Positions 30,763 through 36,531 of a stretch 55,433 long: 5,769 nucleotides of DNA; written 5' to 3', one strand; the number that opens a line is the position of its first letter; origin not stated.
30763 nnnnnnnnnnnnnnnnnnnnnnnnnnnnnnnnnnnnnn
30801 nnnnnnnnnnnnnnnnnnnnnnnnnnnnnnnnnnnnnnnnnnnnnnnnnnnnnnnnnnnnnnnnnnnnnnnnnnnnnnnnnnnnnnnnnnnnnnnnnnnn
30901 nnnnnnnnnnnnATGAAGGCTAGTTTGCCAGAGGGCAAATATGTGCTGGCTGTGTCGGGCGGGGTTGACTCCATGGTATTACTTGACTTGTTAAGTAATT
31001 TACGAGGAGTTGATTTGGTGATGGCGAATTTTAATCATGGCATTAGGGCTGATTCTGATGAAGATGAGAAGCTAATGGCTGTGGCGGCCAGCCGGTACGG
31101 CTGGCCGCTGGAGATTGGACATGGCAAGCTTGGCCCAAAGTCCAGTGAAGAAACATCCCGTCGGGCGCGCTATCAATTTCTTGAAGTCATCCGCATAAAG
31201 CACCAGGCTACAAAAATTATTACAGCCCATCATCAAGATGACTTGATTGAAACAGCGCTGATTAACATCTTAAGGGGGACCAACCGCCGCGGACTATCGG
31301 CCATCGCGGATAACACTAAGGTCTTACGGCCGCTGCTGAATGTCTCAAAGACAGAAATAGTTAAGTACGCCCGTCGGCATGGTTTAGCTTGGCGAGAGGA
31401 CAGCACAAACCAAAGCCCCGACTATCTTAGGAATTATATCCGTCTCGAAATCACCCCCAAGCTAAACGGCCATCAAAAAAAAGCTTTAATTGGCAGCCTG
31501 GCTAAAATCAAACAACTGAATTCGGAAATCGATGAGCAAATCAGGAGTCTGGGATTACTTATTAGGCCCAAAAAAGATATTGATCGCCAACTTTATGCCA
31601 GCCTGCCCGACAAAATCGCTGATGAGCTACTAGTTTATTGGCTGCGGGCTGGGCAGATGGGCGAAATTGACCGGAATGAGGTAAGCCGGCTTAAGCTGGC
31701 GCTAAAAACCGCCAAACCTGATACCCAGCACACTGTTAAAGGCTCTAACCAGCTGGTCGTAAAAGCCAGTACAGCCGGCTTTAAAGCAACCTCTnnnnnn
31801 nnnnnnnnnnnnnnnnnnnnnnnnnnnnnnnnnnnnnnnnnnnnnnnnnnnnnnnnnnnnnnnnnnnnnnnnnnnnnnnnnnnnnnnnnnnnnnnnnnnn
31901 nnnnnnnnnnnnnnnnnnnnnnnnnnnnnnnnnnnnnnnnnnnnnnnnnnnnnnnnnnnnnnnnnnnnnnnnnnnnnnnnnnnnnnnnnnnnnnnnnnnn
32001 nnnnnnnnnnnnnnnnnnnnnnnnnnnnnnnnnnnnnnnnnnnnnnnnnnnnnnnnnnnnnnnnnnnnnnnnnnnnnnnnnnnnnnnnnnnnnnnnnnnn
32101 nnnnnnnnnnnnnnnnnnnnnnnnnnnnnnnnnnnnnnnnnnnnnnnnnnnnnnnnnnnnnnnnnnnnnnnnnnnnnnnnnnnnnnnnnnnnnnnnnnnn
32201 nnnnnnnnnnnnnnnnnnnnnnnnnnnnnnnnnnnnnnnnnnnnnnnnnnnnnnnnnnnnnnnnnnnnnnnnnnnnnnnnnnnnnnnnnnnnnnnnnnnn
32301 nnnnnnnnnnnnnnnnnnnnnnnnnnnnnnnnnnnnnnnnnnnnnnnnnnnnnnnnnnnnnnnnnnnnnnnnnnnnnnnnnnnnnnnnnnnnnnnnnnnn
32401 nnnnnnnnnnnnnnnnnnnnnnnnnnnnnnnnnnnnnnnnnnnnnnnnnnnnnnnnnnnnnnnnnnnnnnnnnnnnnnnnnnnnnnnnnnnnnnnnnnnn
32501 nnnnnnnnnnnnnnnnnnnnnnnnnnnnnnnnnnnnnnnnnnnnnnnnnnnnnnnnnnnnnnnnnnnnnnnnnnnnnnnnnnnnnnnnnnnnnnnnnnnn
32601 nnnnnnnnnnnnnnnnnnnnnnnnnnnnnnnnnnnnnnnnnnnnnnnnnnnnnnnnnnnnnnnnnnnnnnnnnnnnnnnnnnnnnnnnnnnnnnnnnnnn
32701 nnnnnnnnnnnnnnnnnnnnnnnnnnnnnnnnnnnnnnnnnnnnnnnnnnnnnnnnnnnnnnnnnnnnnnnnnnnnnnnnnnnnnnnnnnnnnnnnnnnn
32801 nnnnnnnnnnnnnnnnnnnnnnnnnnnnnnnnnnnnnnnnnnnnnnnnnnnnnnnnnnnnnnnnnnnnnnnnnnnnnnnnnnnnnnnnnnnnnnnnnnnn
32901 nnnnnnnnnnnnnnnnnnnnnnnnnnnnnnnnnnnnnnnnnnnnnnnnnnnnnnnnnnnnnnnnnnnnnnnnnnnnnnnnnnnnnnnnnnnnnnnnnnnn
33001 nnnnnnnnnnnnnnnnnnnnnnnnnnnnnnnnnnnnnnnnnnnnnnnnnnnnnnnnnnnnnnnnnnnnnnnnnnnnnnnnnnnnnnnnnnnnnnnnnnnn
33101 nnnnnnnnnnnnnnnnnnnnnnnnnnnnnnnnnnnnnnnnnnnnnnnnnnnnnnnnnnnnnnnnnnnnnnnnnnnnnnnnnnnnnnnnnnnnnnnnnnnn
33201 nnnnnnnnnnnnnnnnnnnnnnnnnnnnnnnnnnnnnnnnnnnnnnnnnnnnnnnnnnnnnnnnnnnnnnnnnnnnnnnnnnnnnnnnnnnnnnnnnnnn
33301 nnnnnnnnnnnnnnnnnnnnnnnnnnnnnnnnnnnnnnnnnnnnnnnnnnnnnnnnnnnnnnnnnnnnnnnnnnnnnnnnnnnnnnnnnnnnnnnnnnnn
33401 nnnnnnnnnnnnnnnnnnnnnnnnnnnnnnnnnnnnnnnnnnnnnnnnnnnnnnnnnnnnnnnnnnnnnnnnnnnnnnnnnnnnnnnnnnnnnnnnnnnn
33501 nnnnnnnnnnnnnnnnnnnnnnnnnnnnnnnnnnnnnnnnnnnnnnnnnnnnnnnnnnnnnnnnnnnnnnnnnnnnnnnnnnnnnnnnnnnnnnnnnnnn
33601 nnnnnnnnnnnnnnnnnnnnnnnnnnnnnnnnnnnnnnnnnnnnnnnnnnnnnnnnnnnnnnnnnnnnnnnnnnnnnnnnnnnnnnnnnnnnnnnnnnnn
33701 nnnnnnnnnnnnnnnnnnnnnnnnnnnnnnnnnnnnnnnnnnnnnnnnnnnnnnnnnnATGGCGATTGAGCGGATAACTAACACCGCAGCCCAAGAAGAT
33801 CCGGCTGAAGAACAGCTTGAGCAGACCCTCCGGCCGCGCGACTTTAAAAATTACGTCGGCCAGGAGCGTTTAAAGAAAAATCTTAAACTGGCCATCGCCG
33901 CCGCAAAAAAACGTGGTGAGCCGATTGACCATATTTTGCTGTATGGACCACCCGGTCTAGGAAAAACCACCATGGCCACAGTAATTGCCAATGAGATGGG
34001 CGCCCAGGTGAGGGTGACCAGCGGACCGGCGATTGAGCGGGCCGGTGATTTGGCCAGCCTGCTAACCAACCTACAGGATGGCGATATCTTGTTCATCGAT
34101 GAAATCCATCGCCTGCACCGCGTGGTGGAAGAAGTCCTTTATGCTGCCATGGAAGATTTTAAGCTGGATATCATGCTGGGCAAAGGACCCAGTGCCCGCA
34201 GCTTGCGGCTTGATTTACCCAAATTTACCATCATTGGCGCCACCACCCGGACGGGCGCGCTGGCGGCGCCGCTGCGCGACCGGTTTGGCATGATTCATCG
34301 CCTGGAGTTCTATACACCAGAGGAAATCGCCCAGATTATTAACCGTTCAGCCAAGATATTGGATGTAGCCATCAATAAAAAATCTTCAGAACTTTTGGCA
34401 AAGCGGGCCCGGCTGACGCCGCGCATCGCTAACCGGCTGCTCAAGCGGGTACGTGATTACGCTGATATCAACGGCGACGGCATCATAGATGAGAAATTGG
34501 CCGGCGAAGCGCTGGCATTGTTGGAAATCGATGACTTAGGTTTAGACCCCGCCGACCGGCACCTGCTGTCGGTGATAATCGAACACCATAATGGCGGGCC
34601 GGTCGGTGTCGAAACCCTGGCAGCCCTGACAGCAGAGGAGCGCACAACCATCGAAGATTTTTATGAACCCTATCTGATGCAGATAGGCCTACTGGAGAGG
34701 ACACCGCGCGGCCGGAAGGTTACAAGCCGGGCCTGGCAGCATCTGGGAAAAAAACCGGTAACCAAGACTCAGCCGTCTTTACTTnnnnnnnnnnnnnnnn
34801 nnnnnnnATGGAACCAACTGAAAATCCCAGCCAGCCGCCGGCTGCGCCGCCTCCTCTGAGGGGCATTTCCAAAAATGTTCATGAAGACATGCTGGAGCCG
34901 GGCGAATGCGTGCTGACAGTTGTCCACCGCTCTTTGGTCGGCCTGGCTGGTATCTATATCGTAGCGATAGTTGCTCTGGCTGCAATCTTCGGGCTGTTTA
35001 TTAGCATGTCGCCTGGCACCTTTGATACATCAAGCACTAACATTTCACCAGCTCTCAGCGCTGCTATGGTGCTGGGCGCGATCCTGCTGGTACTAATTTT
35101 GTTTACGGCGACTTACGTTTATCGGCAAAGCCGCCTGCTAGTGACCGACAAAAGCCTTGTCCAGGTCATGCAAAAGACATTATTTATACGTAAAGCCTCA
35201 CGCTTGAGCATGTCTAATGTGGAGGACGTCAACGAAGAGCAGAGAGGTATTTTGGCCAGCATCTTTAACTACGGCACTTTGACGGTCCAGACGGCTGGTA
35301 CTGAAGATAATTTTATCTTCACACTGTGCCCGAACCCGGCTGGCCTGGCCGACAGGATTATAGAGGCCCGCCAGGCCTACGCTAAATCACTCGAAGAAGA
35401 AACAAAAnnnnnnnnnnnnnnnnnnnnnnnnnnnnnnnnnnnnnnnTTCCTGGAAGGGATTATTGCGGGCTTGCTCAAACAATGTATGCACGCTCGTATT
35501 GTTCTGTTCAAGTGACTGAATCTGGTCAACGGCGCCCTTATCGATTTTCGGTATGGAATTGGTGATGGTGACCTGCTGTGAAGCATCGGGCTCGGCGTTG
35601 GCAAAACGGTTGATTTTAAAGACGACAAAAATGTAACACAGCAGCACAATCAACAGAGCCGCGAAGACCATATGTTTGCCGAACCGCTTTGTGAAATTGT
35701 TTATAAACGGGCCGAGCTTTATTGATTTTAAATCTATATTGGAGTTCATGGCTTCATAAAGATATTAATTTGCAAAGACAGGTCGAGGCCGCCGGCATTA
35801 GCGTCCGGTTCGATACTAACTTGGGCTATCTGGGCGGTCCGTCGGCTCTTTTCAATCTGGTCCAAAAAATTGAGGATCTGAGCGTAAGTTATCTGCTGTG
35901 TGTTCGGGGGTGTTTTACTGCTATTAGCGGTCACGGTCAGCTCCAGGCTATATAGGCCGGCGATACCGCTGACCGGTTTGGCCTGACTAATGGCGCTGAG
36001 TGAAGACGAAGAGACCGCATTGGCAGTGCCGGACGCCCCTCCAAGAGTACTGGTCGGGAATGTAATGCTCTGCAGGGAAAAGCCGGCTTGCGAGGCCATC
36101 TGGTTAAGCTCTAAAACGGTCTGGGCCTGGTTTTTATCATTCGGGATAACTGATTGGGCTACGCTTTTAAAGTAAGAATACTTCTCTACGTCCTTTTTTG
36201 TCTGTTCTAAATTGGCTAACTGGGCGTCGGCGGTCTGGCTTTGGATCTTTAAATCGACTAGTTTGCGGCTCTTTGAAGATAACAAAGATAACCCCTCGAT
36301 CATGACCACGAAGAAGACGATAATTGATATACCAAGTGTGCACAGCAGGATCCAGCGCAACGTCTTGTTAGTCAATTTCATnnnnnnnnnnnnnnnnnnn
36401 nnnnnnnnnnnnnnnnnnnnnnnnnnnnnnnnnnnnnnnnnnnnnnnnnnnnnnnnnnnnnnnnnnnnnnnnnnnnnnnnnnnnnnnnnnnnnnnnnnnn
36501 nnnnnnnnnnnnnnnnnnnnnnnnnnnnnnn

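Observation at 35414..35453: Perfect 40-bp palindrome (19+2+19) between convergent genes, built around the recurrent motif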

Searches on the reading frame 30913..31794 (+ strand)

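Call 22: search_protein_families(library=pfam, proteins=[window:30913-31794:+])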
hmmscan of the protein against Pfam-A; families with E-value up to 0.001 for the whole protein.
window:30913-31794:+ (294 aa): 4 families
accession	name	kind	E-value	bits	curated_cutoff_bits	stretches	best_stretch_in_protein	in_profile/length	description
PF01171.26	ATP_bind_3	-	8.3e-48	163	27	1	9-178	1-181/182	PP-loop family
PF02568.20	ThiI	-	0.00012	22.2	20.5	0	133-157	136-160/197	Thiamine biosynthesis protein (ThiI)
PF01507.26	PAPS_reduct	-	0.00036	21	22.5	0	10-158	2-154/175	Phosphoadenosine phosphosulfate reductase domain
PF06508.19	QueC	-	0.00096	19.2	22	0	10-58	2-48/210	Queuosine biosynthesis protein QueC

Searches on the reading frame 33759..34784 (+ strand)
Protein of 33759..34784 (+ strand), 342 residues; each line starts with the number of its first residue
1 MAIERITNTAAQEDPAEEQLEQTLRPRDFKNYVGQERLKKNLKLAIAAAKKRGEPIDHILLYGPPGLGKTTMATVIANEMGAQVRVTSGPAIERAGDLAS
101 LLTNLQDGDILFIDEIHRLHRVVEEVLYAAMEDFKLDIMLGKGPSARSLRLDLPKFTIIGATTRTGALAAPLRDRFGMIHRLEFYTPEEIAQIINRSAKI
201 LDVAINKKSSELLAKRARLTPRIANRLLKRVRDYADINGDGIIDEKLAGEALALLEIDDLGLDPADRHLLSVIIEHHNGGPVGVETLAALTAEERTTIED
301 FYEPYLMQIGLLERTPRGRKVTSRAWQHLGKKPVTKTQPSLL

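Call 52: search_protein_families(library=pfam, proteins=[window:33759-34784:+], max_evalue=1)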
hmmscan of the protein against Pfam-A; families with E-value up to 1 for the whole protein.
window:33759-34784:+ (342 aa): 38 families (the best 25 are shown)
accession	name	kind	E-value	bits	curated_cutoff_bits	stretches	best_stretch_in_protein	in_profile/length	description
PF05496.18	RuvB_N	-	9.1e-80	266.4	27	1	24-182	1-159/159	Holliday junction DNA helicase RuvB P-loop domain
PF17864.7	AAA_lid_4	-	1.1e-27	96.1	27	1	185-258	1-74/74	RuvB AAA lid domain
PF05491.19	RuvB_C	-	4.8e-23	81.3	24.7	1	260-329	2-71/72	RuvB C-terminal winged helix domain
PF00004.35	AAA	-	1.2e-21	77.9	21.2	1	59-180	1-127/131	ATPase family associated with various cellular activities (AAA)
PF07728.20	AAA_5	-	1.2e-10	42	22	1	58-176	1-139/139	AAA domain (dynein-related subfamily)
PF01078.27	Mg_chelatase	-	5.4e-07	29.6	20.3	1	28-77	1-43/207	Magnesium chelatase, subunit ChlI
PF13191.12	AAA_16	-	1.5e-06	29.3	32.6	1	33-94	3-63/167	AAA ATPase domain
PF05673.19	DUF815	-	6.9e-05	22.6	23.8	1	25-115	23-115/249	Protein of unknown function (DUF815)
PF13173.12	AAA_14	-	0.00018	22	27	1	59-139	5-94/129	AAA domain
PF13401.12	AAA_22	-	0.00068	20.4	27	1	58-80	7-29/130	AAA domain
PF06068.19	TIP49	-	0.0011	18.6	23.8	1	30-87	24-81/347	TIP49 P-loop domain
PF00910.28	RNA_helicase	-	0.0012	19.8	21.5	1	59-119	1-61/105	RNA helicase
PF20720.3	nSTAND3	-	0.0014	18.8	27.2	1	57-86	18-48/155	Novel STAND NTPase 3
PF02367.23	TsaE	-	0.0015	19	26.6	1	51-88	16-53/128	Threonylcarbamoyl adenosine biosynthesis protein TsaE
PF14532.12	Sigma54_activ_2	-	0.0021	18.7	25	1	36-127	4-89/138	Sigma-54 interaction domain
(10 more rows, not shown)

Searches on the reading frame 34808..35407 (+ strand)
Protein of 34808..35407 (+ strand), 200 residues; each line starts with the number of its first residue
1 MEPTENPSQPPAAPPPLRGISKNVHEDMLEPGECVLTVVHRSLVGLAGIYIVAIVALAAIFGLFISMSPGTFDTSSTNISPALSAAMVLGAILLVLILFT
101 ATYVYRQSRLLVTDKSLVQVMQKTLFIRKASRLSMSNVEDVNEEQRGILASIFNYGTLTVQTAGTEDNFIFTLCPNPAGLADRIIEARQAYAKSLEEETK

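Call 22: search_protein_families(library=pfam, proteins=[window:34808-35407:+])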
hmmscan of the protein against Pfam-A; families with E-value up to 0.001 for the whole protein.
window:34808-35407:+ (200 aa): 0 families

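Call 52: search_protein_families(library=pfam, proteins=[window:34808-35407:+], max_evalue=1)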
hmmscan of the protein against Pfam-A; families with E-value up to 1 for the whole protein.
window:34808-35407:+ (200 aa): 6 families
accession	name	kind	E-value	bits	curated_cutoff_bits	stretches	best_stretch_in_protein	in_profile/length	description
PF03703.20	bPH_2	-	0.004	17.8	22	1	105-179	1-73/78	Bacterial PH domain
PF12911.12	OppC_N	-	0.0084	16.4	23.9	1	45-70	16-42/53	N-terminal TM domain of oligopeptide transport permease C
PF04893.22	Yip1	-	0.019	15.3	28.6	1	31-120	7-96/173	Yip1 domain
PF14163.11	SieB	-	0.056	13.5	26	1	90-163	32-100/147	Super-infection exclusion protein B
PF08733.15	PalH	-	0.085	12.3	34.1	1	68-133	60-125/332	PalH/RIM21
PF07441.16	BofA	-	0.1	13.2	26.1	1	29-72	14-55/75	SigmaK-factor processing regulatory protein BofA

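Call 60: find_homologous_proteins(query=window:34808-35407:+)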
Query window:34808-35407:+ (200 aa): 521 proteins with E <= 0.001 among 1653 candidates; the best 120 are listed.
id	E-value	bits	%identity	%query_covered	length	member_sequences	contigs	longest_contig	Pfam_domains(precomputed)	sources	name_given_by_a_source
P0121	2.5e-112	391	93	99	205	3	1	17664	-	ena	-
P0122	5.9e-107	373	86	100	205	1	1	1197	-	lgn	-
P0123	1.7e-104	365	86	99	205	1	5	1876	-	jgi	jgi:uncharacterized membrane protein YdbT with pleckstrin-like domain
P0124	8.2e-104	363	82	100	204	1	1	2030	-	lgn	-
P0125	1.5e-103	362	82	100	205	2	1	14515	-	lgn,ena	-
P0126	1.2e-102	359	84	99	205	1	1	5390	-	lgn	-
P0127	2.8e-101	355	83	100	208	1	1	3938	-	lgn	-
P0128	1.9e-100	352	80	100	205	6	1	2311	-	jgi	jgi:uncharacterized membrane protein YdbT with pleckstrin-like domain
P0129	5.7e-98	344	82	92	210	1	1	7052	-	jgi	jgi:membrane protein YdbS with pleckstrin-like domain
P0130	9.8e-98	343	80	99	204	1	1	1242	-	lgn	-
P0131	6.0e-97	341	82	97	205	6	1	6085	-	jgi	jgi:membrane protein YdbS with pleckstrin-like domain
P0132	2.4e-96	339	77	100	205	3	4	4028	-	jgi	jgi:uncharacterized membrane protein YdbT with pleckstrin-like domain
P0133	5.5e-96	338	80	93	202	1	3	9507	-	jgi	jgi:membrane protein YdbS with pleckstrin-like domain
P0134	5.5e-96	337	80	93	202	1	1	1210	-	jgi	jgi:uncharacterized membrane protein YdbT with pleckstrin-like domain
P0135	1.1e-95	337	79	93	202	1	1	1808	-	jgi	jgi:uncharacterized membrane protein YdbT with pleckstrin-like domain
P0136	9.4e-95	333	80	92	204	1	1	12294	-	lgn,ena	-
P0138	3.6e-94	332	81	98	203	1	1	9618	-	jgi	jgi:membrane protein YdbS with pleckstrin-like domain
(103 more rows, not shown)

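Call 61: find_encoding_contigs(protein=P0121, flank=3000, max_places=2)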
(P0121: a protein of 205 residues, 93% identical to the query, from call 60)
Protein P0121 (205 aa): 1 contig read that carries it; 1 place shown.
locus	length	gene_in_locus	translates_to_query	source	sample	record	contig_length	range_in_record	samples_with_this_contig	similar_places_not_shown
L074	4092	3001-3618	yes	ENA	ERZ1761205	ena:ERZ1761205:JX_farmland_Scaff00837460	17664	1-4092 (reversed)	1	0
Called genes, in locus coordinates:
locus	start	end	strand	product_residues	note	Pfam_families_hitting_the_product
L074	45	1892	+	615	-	PF06480:FtsH_ext (faint), PF13191:AAA_16 (faint), PF00004:AAA, PF07728:AAA_5 (weak), PF20720:nSTAND3 (weak), PF17862:AAA_lid_3, PF01434:Peptidase_M41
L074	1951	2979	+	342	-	PF01078:Mg_chelatase (faint), PF05496:RuvB_N, PF13191:AAA_16 (faint), PF00004:AAA, PF07728:AAA_5, PF17864:AAA_lid_4, PF05491:WHD_RuvB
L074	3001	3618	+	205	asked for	-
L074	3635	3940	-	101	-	-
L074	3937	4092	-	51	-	?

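Call 62: find_encoding_contigs(protein=P0125, flank=3000, max_places=2)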
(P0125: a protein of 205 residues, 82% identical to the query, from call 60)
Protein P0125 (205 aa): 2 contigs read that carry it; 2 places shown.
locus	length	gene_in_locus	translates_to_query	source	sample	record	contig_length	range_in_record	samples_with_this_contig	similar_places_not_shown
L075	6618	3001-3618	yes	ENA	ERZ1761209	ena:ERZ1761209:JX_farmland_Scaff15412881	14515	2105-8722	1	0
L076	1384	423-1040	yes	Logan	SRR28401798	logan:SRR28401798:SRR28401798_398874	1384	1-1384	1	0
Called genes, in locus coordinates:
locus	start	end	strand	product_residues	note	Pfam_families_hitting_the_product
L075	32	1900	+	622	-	PF06480:FtsH_ext (faint), PF13191:AAA_16 (faint), PF00004:AAA, PF07728:AAA_5 (weak), PF20720:nSTAND3 (faint), PF17862:AAA_lid_3, PF01434:Peptidase_M41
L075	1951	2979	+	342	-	PF01078:Mg_chelatase (faint), PF05496:RuvB_N, PF13191:AAA_16 (weak), PF00004:AAA, PF07728:AAA_5, PF17864:AAA_lid_4, PF05491:WHD_RuvB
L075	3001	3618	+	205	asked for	-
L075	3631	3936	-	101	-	-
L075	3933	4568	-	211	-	PF04350:PilO (faint)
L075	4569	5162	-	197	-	-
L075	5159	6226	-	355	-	PF11104:PilM_2, PF06723:MreB_Mbl (faint), PF14450:FtsA, PF21522:MreB-like_C (weak), PF25216:Volactin (weak)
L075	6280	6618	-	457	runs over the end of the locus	-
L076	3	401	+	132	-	?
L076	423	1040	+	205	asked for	-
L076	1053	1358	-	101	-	-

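Call 63: find_encoding_contigs(protein=P0126, flank=3000, max_places=2)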
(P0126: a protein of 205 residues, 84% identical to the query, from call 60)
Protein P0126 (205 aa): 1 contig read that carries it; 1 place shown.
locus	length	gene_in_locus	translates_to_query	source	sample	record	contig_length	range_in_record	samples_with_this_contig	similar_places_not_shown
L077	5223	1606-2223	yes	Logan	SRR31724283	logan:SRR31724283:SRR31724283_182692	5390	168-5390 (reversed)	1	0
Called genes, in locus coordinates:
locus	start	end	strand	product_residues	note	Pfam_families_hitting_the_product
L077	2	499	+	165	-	?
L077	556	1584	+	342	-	PF05673:DUF815 (faint), PF01078:Mg_chelatase (faint), PF05496:RuvB_N, PF13191:AAA_16 (faint), PF00004:AAA, PF07728:AAA_5, PF17864:AAA_lid_4, PF05491:WHD_RuvB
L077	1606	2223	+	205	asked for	-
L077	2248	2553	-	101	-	-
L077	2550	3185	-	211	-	-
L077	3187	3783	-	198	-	-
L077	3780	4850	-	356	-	PF11104:PilM_2, PF06723:MreB_Mbl (faint), PF21522:MreB-like_C (faint), PF25216:Volactin (weak), PF14450:FtsA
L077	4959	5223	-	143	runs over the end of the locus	?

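Call 64: find_encoding_contigs(protein=P0127, flank=3000, max_places=2)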
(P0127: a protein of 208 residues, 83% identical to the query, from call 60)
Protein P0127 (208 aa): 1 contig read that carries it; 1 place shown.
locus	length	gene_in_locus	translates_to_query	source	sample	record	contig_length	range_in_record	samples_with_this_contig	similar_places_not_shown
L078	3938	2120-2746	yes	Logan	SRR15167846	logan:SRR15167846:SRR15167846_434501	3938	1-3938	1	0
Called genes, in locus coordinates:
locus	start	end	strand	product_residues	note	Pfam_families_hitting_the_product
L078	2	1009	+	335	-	?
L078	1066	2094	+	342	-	PF01078:Mg_chelatase (faint), PF05496:RuvB_N, PF13191:AAA_16 (faint), PF00004:AAA, PF07728:AAA_5, PF17864:AAA_lid_4, PF05491:WHD_RuvB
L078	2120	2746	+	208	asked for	-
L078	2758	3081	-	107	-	-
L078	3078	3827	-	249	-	-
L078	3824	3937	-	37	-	?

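Call 65: find_encoding_contigs(protein=P0129, flank=3000, max_places=1)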
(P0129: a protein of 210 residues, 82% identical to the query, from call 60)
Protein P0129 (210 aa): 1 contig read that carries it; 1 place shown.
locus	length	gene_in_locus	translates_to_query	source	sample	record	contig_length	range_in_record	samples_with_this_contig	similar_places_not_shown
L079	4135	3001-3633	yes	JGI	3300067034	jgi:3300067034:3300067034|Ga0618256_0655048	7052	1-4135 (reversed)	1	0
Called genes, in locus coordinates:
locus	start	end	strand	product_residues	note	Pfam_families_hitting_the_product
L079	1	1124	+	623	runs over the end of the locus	PF06480:FtsH_ext (weak), PF13191:AAA_16 (faint), PF00004:AAA, PF07728:AAA_5 (weak), PF17862:AAA_lid_3, PF01434:Peptidase_M41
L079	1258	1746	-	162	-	PF00293:NUDIX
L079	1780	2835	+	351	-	PF01078:Mg_chelatase (faint), PF05496:RuvB_N, PF13191:AAA_16 (weak), PF00004:AAA, PF07728:AAA_5, PF17864:AAA_lid_4, PF05491:WHD_RuvB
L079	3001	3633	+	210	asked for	-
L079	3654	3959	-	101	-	-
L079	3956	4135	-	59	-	?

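Call 66: find_encoding_contigs(protein=P0131, flank=3000, max_places=1)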
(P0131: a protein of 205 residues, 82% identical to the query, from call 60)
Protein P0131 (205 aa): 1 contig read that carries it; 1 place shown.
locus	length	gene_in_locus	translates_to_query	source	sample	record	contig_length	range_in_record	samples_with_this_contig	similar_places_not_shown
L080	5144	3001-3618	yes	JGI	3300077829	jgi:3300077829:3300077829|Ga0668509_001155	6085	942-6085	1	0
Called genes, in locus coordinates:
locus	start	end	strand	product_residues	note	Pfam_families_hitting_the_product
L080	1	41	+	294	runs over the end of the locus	PF01171:ATP_bind_3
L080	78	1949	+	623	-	PF06480:FtsH_ext, PF13191:AAA_16 (faint), PF00004:AAA, PF07728:AAA_5 (weak), PF20720:nSTAND3 (weak), PF17862:AAA_lid_3, PF01434:Peptidase_M41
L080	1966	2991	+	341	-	PF01078:Mg_chelatase (faint), PF05496:RuvB_N, PF00004:AAA, PF07728:AAA_5, PF17864:AAA_lid_4, PF05491:WHD_RuvB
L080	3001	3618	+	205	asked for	-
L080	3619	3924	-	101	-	-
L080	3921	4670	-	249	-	-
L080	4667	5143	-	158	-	?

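Call 67: find_encoding_contigs(protein=P0133, flank=3000, max_places=1)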
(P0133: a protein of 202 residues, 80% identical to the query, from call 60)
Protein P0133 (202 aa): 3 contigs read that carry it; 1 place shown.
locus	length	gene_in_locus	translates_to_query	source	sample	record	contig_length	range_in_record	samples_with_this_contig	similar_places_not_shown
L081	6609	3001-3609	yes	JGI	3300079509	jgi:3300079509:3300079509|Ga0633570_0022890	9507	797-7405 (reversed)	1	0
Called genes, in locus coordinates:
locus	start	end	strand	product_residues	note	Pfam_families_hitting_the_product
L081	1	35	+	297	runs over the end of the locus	PF01171:ATP_bind_3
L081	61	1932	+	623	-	PF06480:FtsH_ext (weak), PF06068:TIP49 (faint), PF13191:AAA_16 (faint), PF00004:AAA, PF07728:AAA_5 (weak), PF20720:nSTAND3 (faint), PF17862:AAA_lid_3, PF01434:Peptidase_M41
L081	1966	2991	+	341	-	PF01078:Mg_chelatase (faint), PF05496:RuvB_N, PF13191:AAA_16 (faint), PF00004:AAA, PF07728:AAA_5, PF17864:AAA_lid_4, PF05491:WHD_RuvB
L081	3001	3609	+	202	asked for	-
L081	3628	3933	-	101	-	-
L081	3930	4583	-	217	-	-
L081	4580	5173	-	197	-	-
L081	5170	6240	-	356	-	PF25216:Volactin (faint), PF11104:PilM_2, PF06723:MreB_Mbl (faint), PF14450:FtsA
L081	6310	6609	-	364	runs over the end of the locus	?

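Call 68: find_encoding_contigs(protein=P0136, flank=3000, max_places=1)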
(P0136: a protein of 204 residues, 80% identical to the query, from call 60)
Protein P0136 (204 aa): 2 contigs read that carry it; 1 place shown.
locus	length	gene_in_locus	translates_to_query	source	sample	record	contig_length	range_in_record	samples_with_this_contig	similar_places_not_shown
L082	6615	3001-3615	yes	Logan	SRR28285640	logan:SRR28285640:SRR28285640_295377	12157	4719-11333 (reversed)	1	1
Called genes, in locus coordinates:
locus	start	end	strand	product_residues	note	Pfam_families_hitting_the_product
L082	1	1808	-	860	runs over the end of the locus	PF06452:CBM9_1, PF00404:Dockerin_1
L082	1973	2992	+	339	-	PF05496:RuvB_N, PF01078:Mg_chelatase (faint), PF00004:AAA, PF07728:AAA_5, PF17864:AAA_lid_4, PF05491:WHD_RuvB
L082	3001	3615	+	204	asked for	-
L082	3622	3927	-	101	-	-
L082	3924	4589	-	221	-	-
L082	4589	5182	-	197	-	-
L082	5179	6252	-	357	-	PF11104:PilM_2, PF25216:Volactin (faint), PF06723:MreB_Mbl (faint), PF14450:FtsA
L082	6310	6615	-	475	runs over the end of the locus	-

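Call 69: find_encoding_contigs(protein=P0138, flank=3000, max_places=1)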
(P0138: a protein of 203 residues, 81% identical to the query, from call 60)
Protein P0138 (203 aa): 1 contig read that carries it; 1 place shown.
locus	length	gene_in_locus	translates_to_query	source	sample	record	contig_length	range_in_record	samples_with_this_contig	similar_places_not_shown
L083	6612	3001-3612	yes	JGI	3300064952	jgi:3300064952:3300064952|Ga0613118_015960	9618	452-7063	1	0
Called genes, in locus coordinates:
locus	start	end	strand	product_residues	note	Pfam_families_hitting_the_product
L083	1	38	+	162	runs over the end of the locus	PF01171:ATP_bind_3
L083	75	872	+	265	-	PF06480:FtsH_ext (weak), PF00004:AAA, PF07728:AAA_5 (faint)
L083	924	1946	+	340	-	PF00004:AAA, PF17862:AAA_lid_3, PF01434:Peptidase_M41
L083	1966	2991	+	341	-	PF01078:Mg_chelatase (faint), PF05496:RuvB_N, PF00004:AAA, PF07728:AAA_5, PF17864:AAA_lid_4, PF05491:WHD_RuvB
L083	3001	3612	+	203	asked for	-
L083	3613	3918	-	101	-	-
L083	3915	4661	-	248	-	-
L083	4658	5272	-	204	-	-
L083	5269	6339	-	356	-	PF11104:PilM_2, PF25216:Volactin (faint), PF06723:MreB_Mbl (faint), PF14450:FtsA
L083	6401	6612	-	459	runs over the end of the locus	-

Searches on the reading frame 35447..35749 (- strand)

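Call 22: search_protein_families(library=pfam, proteins=[window:35447-35749:-])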
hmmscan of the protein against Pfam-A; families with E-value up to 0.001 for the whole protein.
window:35447-35749:- (101 aa): 0 families

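Call 52: search_protein_families(library=pfam, proteins=[window:35447-35749:-], max_evalue=1)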
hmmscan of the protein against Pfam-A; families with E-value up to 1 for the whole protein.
window:35447-35749:- (101 aa): 1 family
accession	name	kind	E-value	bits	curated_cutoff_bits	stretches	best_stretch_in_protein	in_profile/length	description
PF17561.7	TssO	-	0.059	14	29.2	1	22-101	6-84/148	Type VI secretion system, TssO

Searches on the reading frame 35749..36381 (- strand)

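Call 52: search_protein_families(library=pfam, proteins=[window:35749-36381:-], max_evalue=1)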
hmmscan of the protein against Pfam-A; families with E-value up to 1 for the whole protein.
window:35749-36381:- (211 aa): 1 family
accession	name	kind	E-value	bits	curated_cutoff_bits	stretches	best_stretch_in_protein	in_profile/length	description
PF04350.18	PilO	-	7.2e-05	23.4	22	1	36-107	3-74/145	Pilus assembly protein, PilO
